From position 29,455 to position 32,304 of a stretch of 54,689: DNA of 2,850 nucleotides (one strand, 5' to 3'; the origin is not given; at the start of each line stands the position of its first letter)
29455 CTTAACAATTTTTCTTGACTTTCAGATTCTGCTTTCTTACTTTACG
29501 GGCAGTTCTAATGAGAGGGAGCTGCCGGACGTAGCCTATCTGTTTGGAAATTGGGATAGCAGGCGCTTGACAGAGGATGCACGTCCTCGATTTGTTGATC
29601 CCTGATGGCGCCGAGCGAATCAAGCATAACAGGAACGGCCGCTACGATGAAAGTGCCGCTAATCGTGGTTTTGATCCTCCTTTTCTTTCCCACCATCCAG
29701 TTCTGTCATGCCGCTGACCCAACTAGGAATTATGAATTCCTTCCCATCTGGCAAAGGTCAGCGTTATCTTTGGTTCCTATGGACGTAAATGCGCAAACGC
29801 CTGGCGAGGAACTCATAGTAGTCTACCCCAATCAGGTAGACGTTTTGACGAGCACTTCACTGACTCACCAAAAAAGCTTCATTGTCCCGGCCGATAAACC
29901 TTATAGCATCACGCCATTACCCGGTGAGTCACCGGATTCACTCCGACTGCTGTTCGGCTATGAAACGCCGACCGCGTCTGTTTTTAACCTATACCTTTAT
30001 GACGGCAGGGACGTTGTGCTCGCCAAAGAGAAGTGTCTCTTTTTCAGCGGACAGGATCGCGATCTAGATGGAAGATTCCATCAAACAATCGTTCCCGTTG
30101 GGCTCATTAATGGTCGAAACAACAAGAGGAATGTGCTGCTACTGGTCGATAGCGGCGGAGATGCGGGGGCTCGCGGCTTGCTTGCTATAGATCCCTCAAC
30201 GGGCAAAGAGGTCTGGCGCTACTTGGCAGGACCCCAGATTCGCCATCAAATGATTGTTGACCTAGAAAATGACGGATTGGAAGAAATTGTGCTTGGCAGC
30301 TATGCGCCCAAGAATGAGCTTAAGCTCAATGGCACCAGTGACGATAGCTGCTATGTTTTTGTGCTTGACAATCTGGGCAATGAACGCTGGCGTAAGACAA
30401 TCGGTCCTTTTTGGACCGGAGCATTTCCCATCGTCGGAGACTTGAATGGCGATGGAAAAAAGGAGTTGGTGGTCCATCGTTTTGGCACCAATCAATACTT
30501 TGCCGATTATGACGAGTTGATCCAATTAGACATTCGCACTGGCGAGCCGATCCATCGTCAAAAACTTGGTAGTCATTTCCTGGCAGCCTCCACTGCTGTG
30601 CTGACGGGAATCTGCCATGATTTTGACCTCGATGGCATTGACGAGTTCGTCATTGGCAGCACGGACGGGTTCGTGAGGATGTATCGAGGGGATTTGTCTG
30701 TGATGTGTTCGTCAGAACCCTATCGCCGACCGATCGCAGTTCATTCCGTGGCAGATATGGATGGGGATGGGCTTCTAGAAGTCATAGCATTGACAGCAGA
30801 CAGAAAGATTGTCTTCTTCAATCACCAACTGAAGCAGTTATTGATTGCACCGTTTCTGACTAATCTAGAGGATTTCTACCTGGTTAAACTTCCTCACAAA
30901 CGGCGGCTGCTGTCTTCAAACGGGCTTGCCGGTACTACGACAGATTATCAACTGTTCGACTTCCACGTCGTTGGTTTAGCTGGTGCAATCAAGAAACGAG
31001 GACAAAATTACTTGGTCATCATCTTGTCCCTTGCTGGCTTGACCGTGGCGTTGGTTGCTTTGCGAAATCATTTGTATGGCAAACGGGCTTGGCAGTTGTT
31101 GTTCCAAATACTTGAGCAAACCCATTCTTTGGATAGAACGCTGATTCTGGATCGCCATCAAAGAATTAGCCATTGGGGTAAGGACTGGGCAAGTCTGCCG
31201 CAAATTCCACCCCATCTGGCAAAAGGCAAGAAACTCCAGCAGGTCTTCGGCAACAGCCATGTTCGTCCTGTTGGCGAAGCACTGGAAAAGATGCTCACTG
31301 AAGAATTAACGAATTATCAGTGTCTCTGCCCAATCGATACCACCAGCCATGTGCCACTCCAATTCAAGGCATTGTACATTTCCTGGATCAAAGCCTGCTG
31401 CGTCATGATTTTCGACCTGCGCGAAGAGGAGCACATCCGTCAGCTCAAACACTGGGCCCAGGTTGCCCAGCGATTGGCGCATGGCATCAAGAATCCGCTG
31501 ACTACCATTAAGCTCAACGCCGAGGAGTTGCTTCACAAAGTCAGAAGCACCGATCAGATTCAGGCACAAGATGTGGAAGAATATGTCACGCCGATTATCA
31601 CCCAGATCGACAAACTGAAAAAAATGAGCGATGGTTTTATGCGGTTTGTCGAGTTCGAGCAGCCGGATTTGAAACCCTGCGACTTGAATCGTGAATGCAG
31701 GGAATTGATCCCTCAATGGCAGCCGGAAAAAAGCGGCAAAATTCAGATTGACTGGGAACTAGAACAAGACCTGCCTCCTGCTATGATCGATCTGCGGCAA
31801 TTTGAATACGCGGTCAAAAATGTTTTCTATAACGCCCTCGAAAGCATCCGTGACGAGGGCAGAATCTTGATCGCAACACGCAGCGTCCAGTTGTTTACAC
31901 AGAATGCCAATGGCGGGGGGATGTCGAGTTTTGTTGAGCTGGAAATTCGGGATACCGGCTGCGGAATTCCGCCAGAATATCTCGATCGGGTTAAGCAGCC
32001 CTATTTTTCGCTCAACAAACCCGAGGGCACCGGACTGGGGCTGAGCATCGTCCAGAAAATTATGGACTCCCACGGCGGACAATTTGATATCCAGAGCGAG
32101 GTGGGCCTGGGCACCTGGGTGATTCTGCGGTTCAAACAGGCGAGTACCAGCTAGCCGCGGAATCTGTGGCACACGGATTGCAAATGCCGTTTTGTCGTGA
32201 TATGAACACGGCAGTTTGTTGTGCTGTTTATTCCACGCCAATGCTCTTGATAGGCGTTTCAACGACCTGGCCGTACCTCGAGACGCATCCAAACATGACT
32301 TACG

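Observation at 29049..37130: Compositionally foreign ~7.4 kb insert bracketed by diverged ~260-nt direct repeats, with no mobility genes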

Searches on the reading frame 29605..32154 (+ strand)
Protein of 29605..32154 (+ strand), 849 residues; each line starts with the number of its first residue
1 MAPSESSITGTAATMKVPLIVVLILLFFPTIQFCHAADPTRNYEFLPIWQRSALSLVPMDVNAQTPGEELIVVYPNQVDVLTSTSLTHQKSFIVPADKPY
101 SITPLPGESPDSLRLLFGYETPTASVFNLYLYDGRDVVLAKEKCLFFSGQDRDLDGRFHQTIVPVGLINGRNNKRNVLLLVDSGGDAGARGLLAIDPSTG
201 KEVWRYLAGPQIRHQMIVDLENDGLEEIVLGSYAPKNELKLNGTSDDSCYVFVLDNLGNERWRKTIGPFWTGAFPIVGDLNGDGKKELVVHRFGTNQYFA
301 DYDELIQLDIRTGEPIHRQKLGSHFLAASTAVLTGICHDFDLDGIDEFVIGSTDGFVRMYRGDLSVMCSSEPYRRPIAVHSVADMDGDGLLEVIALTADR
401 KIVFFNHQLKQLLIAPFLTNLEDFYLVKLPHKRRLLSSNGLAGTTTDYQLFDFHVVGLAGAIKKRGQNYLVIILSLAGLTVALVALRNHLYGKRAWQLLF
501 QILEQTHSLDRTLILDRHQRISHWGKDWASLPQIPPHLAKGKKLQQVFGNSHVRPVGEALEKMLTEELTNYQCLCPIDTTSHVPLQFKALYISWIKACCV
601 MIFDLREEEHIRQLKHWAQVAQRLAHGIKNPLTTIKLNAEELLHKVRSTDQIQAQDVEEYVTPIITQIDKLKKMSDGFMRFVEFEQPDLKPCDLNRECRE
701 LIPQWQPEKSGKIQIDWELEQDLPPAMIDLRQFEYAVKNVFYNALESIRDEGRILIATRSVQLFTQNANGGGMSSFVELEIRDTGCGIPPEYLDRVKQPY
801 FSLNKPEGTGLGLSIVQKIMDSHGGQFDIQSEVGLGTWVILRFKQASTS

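Call 8: search_protein_families(library=pfam, proteins=[window:29605-32154:+], max_evalue=0.01)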
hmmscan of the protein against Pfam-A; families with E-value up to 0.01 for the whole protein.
window:29605-32154:+ (849 aa): 8 families
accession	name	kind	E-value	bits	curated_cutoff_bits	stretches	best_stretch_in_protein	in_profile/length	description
PF02518.31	HATPase_c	-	1.2e-17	64.8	26.4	1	730-845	3-109/111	Histidine kinase-, DNA gyrase B-, and HSP90-like ATPase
PF13517.12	FG-GAP_3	-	2.4e-11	44.5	26.9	2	219-290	1-61/61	FG-GAP-like repeat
PF01839.29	FG-GAP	-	2.7e-06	27.6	22.1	0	277-290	7-20/37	FG-GAP repeat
PF14783.12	BBS2_Mid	-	3.6e-06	27.5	27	0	338-366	5-33/108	Ciliary BBSome complex subunit 2, middle region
PF00512.31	HisKA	-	5.1e-06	26.9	26.9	1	619-683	4-62/66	His Kinase A (phospho-acceptor) domain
PF15907.11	Itfg2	-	4.1e-05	23.4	27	0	277-362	22-105/330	Integrin-alpha FG-GAP repeat-containing protein 2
PF13360.13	PQQ_2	-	0.00092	19.4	27.6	0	254-328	8-68/233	Outer membrane protein assembly factor BamB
PF13581.12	HATPase_c_2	-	0.0028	18.1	27.4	1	731-842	30-126/127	Histidine kinase-like ATPase domain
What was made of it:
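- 29647..32154 (+): Sensor histidine kinase of 835 aa with FG-GAP repeats in the N-terminal part, HisKA and HATPase_c. Pfam (call 8).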

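Call 32: find_homologous_proteins(query=window:29605-32154:+, max_evalue=1e-20)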
Query window:29605-32154:+ (849 aa): 16 proteins with E <= 1e-20 among 8000 candidates.
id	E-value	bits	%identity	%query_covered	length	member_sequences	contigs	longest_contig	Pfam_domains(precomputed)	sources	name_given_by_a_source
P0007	0.0e+0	1940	100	98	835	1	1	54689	PF01839.30,PF13517.13,PF14783.13,PF02518.32,PF00512.32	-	-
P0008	0.0e+0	1570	80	98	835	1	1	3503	PF01839.30,PF13517.13,PF14783.13,PF02518.32,PF00512.32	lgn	-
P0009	0.0e+0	1492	77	96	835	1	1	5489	PF01839.30,PF13517.13,PF14783.13,PF02518.32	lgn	-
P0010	0.0e+0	1487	75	98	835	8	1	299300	PF01839.30,PF15907.12,PF13517.13,PF14783.13,PF02518.32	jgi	jgi:nitrogen-specific signal transduction histidine kinase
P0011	0.0e+0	1443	73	98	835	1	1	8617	PF01839.30,PF13517.13,PF14783.13,PF02518.32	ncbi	-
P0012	0.0e+0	1396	73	96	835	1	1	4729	PF13517.13,PF02518.32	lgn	-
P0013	0.0e+0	1382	69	98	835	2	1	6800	PF13517.13,PF14783.13,PF02518.32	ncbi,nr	ncbi:MAG: ATP-binding protein [candidate division KSB1 bacterium]|nr:ATP-binding protein [candidate 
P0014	0.0e+0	1339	69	98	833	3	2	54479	PF01839.30,PF13517.13,PF14783.13,PF02518.32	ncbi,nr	ncbi:MAG: ATP-binding protein [candidate division KSB1 bacterium]|nr:ATP-binding protein [candidate 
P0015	0.0e+0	1207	62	98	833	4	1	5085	PF13517.13,PF14783.13,PF02518.32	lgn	-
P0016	0.0e+0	1159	60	98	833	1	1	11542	PF21348.4,PF15907.12,PF13517.13,PF02518.32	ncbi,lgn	-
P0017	0.0e+0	1049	58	93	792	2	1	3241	PF13517.13,PF02518.32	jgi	-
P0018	4.4e-252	857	65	66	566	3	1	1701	PF01839.30,PF13517.13,PF14783.13,PF00512.32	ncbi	ncbi:MAG TPA: hypothetical protein VGD14_08315, partial [bacterium]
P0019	5.0e-175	602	38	98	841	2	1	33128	PF01839.30,PF13517.13,PF14783.13,PF02518.32,PF00512.32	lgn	-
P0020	1.2e-117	412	33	98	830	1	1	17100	PF25292.1,PF13517.13,PF02518.32,PF00512.32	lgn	-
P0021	3.4e-21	93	32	28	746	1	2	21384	PF00672.31,PF02518.32,PF00512.32,PF00989.32,PF19312.5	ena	-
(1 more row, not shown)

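Call 33: find_encoding_contigs(protein=P0010, flank=10000, max_places=3)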
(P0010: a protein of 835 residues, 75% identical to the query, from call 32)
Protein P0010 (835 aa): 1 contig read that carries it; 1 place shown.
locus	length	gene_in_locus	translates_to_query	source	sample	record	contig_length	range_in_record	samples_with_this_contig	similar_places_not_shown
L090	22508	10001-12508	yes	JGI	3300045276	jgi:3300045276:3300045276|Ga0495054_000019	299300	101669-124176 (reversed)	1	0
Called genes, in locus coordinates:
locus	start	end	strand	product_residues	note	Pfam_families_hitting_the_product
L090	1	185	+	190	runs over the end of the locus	PF02834:LigT_PEase, PF10469:AKAP7_NLS, PF13563:2_5_RNA_ligase2, PF02834:LigT_PEase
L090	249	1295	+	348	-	PF00154:RecA_N, PF06745:ATPase (weak), PF08423:Rad51, PF27531:MT3502_N (weak), PF21096:RecA_C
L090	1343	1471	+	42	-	-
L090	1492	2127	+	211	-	PF27462:RecX_N, PF21982:RecX_HTH1, PF02631:RecX_HTH2, PF21981:RecX_HTH3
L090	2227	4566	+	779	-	PF02384:N6_Mtase, PF07669:Eco57I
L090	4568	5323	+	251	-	-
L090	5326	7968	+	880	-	PF01411:tRNA-synt_2c, PF07973:tRNA_SAD, PF02272:DHHA1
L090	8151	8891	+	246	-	PF01884:PcrB, PF00977:His_biosynth (weak)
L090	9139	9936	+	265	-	PF19567:CpsB_CapC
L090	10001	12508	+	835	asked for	PF14783:BBS2_Mid (faint), PF01839:FG-GAP (faint), PF15907:Itfg2 (faint), PF13517:FG-GAP_3 (weak), PF02518:HATPase_c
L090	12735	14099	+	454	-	PF00072:Response_reg, PF00158:Sigma54_activat, PF14532:Sigma54_activ_2, PF07724:AAA_2 (faint), PF07728:AAA_5, PF25601:AAA_lid_14, PF02954:HTH_8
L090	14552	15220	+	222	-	PF13036:LpoB, PF03783:CsgG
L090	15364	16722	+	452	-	PF01809:YidD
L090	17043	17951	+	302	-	PF00498:FHA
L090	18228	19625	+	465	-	PF00481:PP2C, PF13672:PP2C_2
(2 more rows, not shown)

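Call 34: find_encoding_contigs(protein=P0014, flank=10000, max_places=3)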
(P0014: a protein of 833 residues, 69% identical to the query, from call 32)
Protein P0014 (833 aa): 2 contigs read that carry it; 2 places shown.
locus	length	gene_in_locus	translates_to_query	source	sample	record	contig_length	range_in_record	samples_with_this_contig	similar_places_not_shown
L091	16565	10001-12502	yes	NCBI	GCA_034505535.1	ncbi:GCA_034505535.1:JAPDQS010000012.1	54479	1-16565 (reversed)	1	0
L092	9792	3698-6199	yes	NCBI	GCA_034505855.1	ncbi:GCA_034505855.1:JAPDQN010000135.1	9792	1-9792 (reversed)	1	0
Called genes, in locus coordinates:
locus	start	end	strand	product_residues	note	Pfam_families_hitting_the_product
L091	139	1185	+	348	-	PF00154:RecA_N, PF06745:ATPase (weak), PF08423:Rad51, PF27531:MT3502_N (weak), PF21096:RecA_C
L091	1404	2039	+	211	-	PF27462:RecX_N, PF21982:RecX_HTH1, PF02631:RecX_HTH2, PF21981:RecX_HTH3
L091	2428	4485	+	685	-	PF02384:N6_Mtase, PF07669:Eco57I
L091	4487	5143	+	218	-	-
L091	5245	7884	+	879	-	PF01411:tRNA-synt_2c, PF07973:tRNA_SAD, PF02272:DHHA1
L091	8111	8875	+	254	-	PF01884:PcrB, PF00977:His_biosynth (weak)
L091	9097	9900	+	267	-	PF19567:CpsB_CapC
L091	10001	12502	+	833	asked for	PF14783:BBS2_Mid (faint), PF01839:FG-GAP (faint), PF13517:FG-GAP_3 (weak), PF02518:HATPase_c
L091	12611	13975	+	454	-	PF00072:Response_reg, PF01078:Mg_chelatase (faint), PF00158:Sigma54_activat, PF14532:Sigma54_activ_2, PF07728:AAA_5 (weak), PF25601:AAA_lid_14, PF02954:HTH_8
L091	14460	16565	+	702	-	PF07705:CARDB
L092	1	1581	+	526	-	PF01411:tRNA-synt_2c, PF07973:tRNA_SAD, PF02272:DHHA1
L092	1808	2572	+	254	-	PF01884:PcrB, PF00977:His_biosynth (weak)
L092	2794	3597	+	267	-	PF19567:CpsB_CapC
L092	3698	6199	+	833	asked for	PF14783:BBS2_Mid (faint), PF01839:FG-GAP (faint), PF13517:FG-GAP_3 (weak), PF02518:HATPase_c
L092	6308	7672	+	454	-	PF00072:Response_reg, PF01078:Mg_chelatase (faint), PF00158:Sigma54_activat, PF14532:Sigma54_activ_2, PF07728:AAA_5 (weak), PF25601:AAA_lid_14, PF02954:HTH_8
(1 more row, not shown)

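Call 35: find_encoding_contigs(protein=P0011, flank=10000, max_places=3)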
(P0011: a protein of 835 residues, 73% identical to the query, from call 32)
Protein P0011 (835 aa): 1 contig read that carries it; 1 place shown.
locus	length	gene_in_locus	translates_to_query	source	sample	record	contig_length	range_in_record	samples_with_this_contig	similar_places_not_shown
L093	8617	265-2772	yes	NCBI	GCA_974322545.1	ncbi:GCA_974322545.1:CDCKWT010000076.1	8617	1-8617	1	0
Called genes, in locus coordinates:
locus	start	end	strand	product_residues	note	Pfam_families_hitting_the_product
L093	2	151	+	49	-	?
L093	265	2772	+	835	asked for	PF14783:BBS2_Mid (faint), PF01839:FG-GAP (faint), PF13517:FG-GAP_3 (weak), PF02518:HATPase_c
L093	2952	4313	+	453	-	PF00072:Response_reg, PF00158:Sigma54_activat, PF14532:Sigma54_activ_2, PF07724:AAA_2 (weak), PF07728:AAA_5 (weak), PF25601:AAA_lid_14, PF02954:HTH_8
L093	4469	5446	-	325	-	PF01336:tRNA_anti-codon (weak), PF01966:HD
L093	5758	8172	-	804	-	PF01804:Penicil_amidase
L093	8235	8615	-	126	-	?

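Call 37: find_encoding_contigs(protein=P0008, flank=10000, max_places=3)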
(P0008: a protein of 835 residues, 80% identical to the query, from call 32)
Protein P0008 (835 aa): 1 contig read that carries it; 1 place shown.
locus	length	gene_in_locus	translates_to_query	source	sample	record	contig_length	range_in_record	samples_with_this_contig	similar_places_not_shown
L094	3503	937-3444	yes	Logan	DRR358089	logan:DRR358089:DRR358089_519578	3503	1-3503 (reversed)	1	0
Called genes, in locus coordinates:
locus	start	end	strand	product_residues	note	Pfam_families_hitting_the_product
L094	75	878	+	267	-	PF19567:CpsB_CapC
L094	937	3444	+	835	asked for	PF14783:BBS2_Mid (faint), PF01839:FG-GAP (faint), PF13517:FG-GAP_3 (weak), PF00512:HisKA (faint), PF02518:HATPase_c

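Call 38: find_encoding_contigs(protein=P0009, flank=10000, max_places=3)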
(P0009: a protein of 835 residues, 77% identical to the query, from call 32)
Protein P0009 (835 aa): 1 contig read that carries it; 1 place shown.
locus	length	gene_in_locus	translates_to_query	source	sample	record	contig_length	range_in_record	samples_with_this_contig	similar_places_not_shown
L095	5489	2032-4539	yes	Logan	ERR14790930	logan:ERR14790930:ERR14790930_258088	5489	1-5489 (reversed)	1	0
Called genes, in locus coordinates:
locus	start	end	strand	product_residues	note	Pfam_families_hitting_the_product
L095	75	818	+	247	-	PF01884:PcrB, PF00977:His_biosynth (faint)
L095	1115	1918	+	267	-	PF19567:CpsB_CapC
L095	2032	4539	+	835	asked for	PF01839:FG-GAP (faint), PF14783:BBS2_Mid (faint), PF13517:FG-GAP_3 (weak), PF02518:HATPase_c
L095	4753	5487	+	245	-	?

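Call 89: search_protein_families(library=ncbifam, proteins=[window:29647-32154:+], max_evalue=0.00001)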
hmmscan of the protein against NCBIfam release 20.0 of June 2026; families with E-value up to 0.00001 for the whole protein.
window:29647-32154:+ (835 aa): 60 families (the best 25 are shown)
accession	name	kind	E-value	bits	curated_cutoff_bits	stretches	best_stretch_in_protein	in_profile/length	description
NF008468.0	PRK11360.1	equivalog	2.2e-38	132.1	646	1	609-832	402-609/616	two-component system sensor histidine kinase AtoS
NF047496.1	HK_LIC11548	equivalog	1.6e-31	109.7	750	1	594-817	351-575/589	LIC_11548 family sensor histidine kinase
NF010076.0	PRK13557.1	subfamily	1.5e-26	92.9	631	1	602-831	162-394/540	histidine kinase famiy protein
NF007688.0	PRK10364.1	equivalog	1.7e-24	86.5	479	1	604-828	241-448/460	two-component system sensor histidine kinase ZraS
NF008312.0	PRK11100.1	equivalog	7.7e-23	81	356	1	605-832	258-475/477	two-component system sensor histidine kinase CreC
NF008293.1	PRK11073.1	equivalog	5.6e-22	78.4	240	1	605-823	132-340/349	nitrogen regulation protein NR(II)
NF010411.0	PRK13837.1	equivalog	6.8e-22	77.3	647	1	610-825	457-669/828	two-component system VirA-like sensor kinase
NF046044.1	PnpS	equivalog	6.1e-21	74.9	400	1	499-829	69-389/390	two-component system histidine kinase PnpS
NF006800.0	PRK09303.1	equivalog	2.5e-20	72.8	342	1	589-824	135-370/383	histidine kinase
NF046020.1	HisKinCckABruc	equivalog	3.5e-20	71.5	1000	1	605-824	482-700/868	cell cycle histidine kinase CckA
NF045911.1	TCSHisKinNblS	equivalog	1.2e-18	66.8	1000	1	581-824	368-613/621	two-component system sensor histidine kinase NblS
NF046026.1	HisKinCckACaul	equivalog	4.6e-18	64.7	1000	1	604-823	303-524/678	cell cycle histidine kinase CckA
TIGR02966.1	phoR_proteo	equivalog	2.3e-17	63.1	334.2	1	545-824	59-328/333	phosphate regulon sensor histidine kinase PhoR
NF053867.1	SprKinKinDBac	equivalog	1.3e-16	60.2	775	1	592-829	275-495/500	sporulation kinase KinD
NF052574.1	HisKinEspCMyxo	equivalog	1.5e-16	59.8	1200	1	612-824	426-630/785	serine histidine kinase EspC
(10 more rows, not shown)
